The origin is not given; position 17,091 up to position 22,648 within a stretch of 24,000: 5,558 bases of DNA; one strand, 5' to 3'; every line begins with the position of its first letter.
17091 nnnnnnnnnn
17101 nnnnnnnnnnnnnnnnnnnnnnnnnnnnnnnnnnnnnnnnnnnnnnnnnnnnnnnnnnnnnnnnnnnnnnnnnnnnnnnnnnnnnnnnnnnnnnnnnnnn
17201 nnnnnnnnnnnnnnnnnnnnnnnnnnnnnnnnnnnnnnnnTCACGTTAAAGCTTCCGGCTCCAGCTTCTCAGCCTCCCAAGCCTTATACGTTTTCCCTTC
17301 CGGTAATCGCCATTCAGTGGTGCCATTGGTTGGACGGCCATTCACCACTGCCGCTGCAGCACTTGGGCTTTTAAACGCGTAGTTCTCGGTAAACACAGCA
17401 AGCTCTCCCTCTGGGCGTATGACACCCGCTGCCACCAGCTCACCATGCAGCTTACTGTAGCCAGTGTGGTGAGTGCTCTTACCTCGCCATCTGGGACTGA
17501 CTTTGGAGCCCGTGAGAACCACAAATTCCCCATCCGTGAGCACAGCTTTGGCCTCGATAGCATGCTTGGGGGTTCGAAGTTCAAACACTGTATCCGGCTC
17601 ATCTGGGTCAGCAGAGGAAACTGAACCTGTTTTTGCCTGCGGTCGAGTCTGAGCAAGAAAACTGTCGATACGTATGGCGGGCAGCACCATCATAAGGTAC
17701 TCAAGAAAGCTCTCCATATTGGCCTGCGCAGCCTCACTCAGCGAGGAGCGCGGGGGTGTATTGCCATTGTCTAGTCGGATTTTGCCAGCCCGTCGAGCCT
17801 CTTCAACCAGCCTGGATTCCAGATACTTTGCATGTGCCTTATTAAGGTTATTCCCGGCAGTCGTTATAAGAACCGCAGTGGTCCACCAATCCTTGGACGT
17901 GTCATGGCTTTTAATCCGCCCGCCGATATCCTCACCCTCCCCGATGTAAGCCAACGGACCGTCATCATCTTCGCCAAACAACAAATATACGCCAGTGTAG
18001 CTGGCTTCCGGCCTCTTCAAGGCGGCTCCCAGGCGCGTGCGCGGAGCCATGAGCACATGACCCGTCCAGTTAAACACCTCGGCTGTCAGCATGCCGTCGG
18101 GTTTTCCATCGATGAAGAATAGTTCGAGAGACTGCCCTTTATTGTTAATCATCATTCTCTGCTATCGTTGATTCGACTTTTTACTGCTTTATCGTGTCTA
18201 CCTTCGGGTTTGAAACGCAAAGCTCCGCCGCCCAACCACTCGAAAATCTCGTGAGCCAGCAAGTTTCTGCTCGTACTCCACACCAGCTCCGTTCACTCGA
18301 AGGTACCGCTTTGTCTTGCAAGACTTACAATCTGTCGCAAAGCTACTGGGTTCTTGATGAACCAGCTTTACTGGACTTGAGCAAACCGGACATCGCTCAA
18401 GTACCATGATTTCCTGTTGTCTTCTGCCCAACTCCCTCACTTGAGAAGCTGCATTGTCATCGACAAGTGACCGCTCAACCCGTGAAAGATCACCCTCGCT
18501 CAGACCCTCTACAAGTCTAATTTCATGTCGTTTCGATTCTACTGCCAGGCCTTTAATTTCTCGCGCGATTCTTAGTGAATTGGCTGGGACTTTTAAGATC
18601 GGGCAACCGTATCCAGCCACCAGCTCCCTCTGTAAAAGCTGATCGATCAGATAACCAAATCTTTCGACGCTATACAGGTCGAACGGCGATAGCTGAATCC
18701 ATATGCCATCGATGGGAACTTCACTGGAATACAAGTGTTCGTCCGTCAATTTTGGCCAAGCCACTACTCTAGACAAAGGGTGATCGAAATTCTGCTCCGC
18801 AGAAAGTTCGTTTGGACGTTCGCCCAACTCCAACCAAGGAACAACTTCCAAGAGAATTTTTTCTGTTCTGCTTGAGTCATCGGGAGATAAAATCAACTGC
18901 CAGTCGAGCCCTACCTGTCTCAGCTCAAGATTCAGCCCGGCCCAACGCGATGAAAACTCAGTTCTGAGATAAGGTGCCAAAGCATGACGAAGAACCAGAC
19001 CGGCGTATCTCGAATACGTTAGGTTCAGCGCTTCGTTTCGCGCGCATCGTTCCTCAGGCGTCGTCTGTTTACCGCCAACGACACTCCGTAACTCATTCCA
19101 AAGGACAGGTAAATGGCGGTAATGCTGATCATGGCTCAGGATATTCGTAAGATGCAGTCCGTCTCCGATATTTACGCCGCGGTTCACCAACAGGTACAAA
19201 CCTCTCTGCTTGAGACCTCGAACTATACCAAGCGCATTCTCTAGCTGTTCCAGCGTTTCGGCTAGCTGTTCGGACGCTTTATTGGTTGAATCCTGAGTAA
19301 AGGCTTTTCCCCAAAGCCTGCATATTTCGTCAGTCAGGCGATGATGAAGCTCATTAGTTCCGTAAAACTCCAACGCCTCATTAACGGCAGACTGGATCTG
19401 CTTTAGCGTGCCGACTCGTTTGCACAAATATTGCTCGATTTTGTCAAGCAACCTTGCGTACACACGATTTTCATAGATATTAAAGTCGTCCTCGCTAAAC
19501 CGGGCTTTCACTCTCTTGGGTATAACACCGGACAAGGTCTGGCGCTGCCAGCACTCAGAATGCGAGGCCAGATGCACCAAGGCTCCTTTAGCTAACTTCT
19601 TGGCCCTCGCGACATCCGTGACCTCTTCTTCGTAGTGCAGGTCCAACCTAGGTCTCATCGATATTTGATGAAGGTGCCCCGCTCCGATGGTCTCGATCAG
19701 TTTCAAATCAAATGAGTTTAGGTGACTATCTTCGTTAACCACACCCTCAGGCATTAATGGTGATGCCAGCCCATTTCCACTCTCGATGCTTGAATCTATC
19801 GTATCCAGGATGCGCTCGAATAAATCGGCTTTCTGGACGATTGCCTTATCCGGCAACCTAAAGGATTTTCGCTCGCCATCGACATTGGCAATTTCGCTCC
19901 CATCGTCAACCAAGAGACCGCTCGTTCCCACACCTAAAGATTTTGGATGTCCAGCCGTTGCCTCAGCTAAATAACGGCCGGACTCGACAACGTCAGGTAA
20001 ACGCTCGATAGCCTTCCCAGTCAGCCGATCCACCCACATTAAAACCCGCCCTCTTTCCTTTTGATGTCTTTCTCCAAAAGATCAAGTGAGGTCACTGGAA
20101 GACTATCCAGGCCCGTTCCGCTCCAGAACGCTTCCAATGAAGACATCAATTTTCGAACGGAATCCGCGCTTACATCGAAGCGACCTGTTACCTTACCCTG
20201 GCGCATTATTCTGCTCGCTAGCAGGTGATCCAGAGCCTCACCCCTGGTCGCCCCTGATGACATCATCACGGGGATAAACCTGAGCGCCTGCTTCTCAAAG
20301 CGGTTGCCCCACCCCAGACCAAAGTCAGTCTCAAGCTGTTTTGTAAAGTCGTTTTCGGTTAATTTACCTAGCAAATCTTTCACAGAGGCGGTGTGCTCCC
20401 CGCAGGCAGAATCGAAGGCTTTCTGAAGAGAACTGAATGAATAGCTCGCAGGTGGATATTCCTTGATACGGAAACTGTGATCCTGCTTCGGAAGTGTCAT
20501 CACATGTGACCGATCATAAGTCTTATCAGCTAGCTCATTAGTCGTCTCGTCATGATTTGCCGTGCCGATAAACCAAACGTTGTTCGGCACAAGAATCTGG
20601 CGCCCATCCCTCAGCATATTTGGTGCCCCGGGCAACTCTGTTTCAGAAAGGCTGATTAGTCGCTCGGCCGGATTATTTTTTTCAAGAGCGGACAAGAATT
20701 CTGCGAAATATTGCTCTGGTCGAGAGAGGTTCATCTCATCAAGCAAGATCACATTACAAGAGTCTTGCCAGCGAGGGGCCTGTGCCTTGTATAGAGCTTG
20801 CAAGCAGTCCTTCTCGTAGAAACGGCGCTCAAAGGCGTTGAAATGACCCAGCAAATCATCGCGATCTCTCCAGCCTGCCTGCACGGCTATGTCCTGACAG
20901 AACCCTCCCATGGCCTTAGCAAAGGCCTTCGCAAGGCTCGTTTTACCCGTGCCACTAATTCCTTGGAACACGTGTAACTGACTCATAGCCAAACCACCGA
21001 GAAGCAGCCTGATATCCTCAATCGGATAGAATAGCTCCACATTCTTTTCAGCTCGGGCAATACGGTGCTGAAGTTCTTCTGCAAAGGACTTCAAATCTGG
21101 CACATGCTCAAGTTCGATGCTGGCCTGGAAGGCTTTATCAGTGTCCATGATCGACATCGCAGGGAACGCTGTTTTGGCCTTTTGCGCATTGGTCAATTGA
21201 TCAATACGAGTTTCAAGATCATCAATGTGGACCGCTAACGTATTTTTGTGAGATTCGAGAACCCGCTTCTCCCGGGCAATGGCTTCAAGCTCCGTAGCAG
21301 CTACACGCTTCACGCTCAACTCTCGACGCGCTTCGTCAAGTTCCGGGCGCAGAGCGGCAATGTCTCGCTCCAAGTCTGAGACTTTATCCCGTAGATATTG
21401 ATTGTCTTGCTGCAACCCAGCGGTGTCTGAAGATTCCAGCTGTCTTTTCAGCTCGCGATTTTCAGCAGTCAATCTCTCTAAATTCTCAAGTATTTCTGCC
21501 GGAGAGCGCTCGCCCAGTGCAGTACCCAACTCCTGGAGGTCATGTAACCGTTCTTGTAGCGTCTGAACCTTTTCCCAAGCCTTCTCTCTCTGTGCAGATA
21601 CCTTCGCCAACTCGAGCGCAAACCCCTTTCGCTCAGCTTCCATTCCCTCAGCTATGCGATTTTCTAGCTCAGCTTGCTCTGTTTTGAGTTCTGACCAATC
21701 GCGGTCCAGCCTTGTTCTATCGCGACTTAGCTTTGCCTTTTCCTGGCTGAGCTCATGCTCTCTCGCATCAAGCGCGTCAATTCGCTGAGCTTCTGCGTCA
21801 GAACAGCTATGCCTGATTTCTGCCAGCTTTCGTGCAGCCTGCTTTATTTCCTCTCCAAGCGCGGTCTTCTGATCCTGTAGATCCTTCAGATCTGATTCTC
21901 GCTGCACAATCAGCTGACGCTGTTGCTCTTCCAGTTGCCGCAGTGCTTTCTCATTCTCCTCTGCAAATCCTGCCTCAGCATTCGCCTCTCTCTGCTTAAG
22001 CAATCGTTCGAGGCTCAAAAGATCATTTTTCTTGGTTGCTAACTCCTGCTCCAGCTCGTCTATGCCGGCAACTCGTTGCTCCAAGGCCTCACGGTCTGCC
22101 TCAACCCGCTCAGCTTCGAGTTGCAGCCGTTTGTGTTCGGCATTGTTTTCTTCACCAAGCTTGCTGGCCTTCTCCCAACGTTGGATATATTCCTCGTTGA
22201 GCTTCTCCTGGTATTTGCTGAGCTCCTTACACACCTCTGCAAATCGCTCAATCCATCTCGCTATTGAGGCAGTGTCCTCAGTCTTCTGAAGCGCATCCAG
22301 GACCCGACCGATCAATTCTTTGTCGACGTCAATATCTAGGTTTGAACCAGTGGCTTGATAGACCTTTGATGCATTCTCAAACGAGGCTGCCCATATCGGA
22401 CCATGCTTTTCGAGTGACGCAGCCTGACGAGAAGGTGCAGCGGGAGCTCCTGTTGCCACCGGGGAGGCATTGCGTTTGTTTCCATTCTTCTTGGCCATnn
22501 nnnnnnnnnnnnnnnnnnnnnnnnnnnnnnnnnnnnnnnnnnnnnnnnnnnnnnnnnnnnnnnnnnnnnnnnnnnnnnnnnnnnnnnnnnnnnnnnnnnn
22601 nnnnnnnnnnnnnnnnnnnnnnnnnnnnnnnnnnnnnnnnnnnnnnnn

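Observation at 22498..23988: Operon-leading 496-aa protein combines a wHTH-like segment with a terminal R-N-x3-H motif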

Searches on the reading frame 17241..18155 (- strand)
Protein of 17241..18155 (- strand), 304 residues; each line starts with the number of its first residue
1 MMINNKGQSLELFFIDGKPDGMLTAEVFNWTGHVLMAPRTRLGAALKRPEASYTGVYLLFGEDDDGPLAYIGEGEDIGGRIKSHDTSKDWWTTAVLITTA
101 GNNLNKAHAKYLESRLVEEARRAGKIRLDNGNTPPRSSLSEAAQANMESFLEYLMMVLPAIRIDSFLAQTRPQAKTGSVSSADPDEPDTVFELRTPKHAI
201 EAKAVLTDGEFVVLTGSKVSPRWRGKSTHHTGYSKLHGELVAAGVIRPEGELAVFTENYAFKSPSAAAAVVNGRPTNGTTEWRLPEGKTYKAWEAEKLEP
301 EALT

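Call 5: search_protein_families(library=pfam, proteins=[window:17241-18155:-], max_evalue=0.1)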
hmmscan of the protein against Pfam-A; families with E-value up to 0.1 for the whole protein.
window:17241-18155:- (304 aa): 3 families
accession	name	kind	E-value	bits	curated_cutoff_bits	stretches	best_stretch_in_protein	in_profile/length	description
PF14267.11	DUF4357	-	1.4e-17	63.8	38.4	1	239-289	3-53/54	Domain of unknown function (DUF4357)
PF18755.6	RAMA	-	0.0017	18.7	35.2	1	242-292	46-96/107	Restriction Enzyme Adenine Methylase Associated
PF01541.30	GIY-YIG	-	0.018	15.8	22.6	1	55-93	3-39/78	GIY-YIG catalytic domain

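Call 6: search_protein_families(library=padloc, proteins=[window:17241-18155:-], max_evalue=0.1)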
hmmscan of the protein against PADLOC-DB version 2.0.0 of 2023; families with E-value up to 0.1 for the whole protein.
window:17241-18155:- (304 aa): 7 families
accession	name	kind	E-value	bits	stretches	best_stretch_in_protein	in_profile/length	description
PDLC04923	PDC-S14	-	5.8e-119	394.9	1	3-299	22-315/320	-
PDLC04925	PDC-S14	-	7.4e-90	299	1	3-296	14-296/301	-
PDLC04922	PDC-S14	-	1.6e-56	189.8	1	9-291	5-295/305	-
PDLC04924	PDC-S14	-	5.7e-26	89.8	1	42-283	38-270/280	-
PDLC04921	PDC-S14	-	2.2e-21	74.4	2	52-175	47-174/280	-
PDLC02190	DUF3780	-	1.1e-10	39.3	1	186-291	250-353/361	-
PDLC05040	PDC-S57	-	2.5e-08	32.1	1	188-294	126-225/229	-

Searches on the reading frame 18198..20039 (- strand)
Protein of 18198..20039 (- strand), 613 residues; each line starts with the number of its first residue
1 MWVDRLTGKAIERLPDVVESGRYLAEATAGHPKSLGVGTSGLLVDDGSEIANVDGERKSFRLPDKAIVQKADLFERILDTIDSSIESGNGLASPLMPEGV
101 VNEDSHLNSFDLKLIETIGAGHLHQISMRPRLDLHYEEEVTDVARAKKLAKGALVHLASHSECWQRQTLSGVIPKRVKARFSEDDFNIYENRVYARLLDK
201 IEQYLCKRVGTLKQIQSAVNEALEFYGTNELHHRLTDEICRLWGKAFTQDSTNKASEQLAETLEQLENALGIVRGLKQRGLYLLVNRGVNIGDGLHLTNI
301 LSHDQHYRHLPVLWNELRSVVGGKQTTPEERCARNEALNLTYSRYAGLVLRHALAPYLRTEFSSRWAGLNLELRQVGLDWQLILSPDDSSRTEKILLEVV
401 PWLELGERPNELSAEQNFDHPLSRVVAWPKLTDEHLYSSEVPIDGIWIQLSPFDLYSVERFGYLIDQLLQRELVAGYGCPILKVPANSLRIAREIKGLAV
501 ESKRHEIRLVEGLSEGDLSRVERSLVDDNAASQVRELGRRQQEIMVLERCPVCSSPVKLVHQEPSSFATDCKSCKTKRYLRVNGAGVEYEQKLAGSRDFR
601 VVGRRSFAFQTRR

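Call 5: search_protein_families(library=pfam, proteins=[window:18198-20039:-], max_evalue=0.1)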
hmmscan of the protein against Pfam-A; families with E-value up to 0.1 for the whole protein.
window:18198-20039:- (613 aa): 3 families
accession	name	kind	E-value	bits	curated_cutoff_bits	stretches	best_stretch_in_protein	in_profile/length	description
PF09823.15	DUF2357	-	0.00032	20.4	23.3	1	123-220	96-195/251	Domain of unknown function (DUF2357)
PF14354.12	Lar_restr_allev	-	0.013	16.2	28.6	1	547-576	3-33/58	Restriction alleviation protein Lar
PF22455.1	PqqF_C_3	-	0.031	14.7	27.9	1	348-402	20-70/128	PQQ synthase PqqF, C-terminal lobe domain 3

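Call 6: search_protein_families(library=padloc, proteins=[window:18198-20039:-], max_evalue=0.1)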
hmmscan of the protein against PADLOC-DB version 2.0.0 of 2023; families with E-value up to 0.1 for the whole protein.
window:18198-20039:- (613 aa): 0 families

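Call 56: search_protein_families(library=ncbifam, proteins=[window:18198-20039:-], max_evalue=0.01)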
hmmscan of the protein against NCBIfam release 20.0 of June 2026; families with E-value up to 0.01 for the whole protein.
window:18198-20039:- (613 aa): 0 families

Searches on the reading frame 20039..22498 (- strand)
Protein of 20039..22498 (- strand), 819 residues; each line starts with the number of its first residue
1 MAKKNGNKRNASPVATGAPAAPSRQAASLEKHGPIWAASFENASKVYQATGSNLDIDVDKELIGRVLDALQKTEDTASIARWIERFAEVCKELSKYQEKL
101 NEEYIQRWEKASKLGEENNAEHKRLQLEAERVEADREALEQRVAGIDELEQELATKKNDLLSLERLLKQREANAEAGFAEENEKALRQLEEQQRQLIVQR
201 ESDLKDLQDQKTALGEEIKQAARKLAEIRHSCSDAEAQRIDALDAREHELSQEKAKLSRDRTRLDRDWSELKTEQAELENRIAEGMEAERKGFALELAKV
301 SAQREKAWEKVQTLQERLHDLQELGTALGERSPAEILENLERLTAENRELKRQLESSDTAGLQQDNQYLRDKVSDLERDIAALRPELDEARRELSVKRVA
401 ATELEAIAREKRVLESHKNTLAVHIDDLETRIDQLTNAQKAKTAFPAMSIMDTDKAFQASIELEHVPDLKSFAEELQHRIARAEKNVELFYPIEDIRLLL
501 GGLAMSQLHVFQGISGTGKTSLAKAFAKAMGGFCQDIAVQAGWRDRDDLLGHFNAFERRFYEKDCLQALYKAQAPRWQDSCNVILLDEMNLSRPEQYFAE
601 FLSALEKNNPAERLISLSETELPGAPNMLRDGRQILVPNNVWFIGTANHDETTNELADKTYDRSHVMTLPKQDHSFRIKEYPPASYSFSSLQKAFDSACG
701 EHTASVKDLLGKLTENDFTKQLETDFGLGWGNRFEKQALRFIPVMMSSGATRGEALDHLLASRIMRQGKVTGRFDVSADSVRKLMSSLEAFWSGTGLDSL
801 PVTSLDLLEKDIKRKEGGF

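Call 5: search_protein_families(library=pfam, proteins=[window:20039-22498:-], max_evalue=0.1)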
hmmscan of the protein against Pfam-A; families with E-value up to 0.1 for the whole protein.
window:20039-22498:- (819 aa): 4 families
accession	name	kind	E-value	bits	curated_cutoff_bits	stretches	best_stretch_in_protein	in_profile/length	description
PF07728.20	AAA_5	-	2.5e-06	28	22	1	511-663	4-138/139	AAA domain (dynein-related subfamily)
PF00004.35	AAA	-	0.00011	23.1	21.2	1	511-651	3-112/131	ATPase family associated with various cellular activities (AAA)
PF13238.12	AAA_18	-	0.0028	18.6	29.4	1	512-587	4-78/128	AAA domain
PF13191.12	AAA_16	-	0.032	15.2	32.6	1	512-608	30-127/167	AAA ATPase domain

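Call 6: search_protein_families(library=padloc, proteins=[window:20039-22498:-], max_evalue=0.1)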
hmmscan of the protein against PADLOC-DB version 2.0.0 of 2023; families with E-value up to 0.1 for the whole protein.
window:20039-22498:- (819 aa): 5 families
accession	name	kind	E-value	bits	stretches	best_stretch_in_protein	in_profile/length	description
PDLC04547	PDC-M26A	-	3.6e-36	123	2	341-618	163-444/724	-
PDLC03865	LmuB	-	3.8e-07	26.7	1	69-450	353-738/1007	-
PDLC00582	JetC3|JetC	-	0.00022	17.2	1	71-465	724-1110/1472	DUF3584 domain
PDLC03859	LmuB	-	0.0025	15.1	0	507-532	25-50/611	-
PDLC02911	VakA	-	0.01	14.4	1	510-531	6-27/163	-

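Call 56: search_protein_families(library=ncbifam, proteins=[window:20039-22498:-], max_evalue=0.01)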
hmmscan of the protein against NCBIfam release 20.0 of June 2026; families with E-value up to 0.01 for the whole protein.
window:20039-22498:- (819 aa): 8 families
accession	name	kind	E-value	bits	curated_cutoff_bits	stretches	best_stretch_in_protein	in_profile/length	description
NF045487.1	ASRP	equivalog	1.3e-10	40.5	300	1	191-443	138-389/593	archaea-specific SMC-related protein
TIGR02168.1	SMC_prok_B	equivalog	5.2e-07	27.8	567.35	2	72-330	733-988/1181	chromosome segregation protein SMC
TIGR02169.1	SMC_prok_A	equivalog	1.1e-05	23.4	729.4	1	179-493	670-974/1165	chromosome segregation protein SMC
TIGR04523.1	Mplasa_alph_rch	subfamily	3.2e-05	22.1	270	1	362-442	459-536/745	helix-rich protein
TIGR02397.1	dnaX_nterm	equivalog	0.00077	18.8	250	1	506-530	36-60/355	DNA polymerase III subunit gamma/tau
NF008457.0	PRK11331.1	equivalog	0.002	16.9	637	1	488-661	176-346/459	5-methylcytosine-specific restriction enzyme subunit McrB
NF004046.1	PRK05563.1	equivalog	0.0025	16.8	400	1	509-530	40-61/567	DNA polymerase III subunit gamma/tau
NF041845.1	lipo_FAD_I_fam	domain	0.003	18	35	1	92-166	36-110/111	FAD-I family protein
